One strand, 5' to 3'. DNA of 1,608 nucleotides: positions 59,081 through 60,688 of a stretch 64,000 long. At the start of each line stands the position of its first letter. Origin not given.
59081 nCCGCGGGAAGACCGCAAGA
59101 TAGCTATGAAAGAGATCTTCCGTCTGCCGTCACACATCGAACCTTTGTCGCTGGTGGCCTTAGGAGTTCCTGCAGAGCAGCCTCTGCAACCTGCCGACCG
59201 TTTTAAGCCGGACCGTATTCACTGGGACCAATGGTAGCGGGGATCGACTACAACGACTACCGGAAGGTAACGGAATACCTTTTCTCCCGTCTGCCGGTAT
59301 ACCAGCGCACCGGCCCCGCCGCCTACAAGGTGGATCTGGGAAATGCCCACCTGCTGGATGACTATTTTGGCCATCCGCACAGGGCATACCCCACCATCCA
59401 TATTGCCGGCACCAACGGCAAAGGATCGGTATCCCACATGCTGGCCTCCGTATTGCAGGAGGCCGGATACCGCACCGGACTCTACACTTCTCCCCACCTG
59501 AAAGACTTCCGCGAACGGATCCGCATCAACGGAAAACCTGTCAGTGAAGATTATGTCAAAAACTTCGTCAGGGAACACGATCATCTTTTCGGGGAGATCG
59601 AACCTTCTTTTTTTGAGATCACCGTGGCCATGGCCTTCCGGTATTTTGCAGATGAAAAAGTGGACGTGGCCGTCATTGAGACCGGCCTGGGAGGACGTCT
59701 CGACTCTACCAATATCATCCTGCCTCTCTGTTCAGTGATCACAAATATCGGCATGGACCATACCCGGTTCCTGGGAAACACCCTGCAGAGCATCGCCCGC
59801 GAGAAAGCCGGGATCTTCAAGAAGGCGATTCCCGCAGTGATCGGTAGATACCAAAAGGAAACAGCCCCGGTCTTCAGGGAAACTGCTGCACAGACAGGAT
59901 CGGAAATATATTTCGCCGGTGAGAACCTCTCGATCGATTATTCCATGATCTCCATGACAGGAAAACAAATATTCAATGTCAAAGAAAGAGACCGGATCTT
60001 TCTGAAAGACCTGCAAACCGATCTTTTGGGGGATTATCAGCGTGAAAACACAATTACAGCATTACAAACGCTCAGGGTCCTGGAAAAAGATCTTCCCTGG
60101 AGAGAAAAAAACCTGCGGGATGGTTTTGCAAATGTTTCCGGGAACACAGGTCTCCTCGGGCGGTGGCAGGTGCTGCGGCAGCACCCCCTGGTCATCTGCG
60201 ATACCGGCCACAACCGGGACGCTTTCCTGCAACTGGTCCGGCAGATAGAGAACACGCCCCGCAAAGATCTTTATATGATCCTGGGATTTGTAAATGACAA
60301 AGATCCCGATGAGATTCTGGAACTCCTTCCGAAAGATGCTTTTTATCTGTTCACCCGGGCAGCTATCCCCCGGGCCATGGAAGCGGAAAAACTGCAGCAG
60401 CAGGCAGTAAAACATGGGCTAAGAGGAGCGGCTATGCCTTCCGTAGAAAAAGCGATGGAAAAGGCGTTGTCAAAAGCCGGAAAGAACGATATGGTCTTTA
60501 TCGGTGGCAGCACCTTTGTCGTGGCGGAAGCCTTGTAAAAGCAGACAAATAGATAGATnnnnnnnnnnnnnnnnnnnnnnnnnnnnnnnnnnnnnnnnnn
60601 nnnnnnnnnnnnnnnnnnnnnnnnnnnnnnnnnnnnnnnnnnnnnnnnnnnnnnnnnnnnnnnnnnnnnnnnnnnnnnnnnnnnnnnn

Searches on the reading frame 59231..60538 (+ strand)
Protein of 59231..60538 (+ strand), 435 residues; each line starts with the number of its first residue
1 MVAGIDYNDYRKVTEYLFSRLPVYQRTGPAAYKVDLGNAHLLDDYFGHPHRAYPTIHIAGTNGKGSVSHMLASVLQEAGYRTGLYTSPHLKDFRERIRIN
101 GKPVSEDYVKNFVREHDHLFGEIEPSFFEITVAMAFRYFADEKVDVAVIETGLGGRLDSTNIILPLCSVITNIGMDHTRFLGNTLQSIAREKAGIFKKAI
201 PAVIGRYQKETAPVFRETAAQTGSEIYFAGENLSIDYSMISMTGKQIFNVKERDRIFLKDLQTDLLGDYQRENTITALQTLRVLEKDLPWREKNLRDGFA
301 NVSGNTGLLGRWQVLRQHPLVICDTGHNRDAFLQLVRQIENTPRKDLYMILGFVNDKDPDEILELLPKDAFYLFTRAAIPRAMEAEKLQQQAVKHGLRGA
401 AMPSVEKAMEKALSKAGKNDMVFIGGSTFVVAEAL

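Call 62: search_protein_families(library=pfam, proteins=[window:59231-60538:+], max_evalue=0.00001)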
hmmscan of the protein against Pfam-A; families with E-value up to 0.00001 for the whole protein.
window:59231-60538:+ (435 aa): 2 families
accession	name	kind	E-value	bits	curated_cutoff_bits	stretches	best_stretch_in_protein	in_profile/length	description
PF02875.26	Mur_ligase_C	-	1.8e-16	61.6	28.4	1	310-427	1-126/127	Mur ligase, glutamate ligase domain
PF08245.18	Mur_ligase_M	-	4.1e-14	53.5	24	1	58-278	1-197/200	Mur ligase middle domain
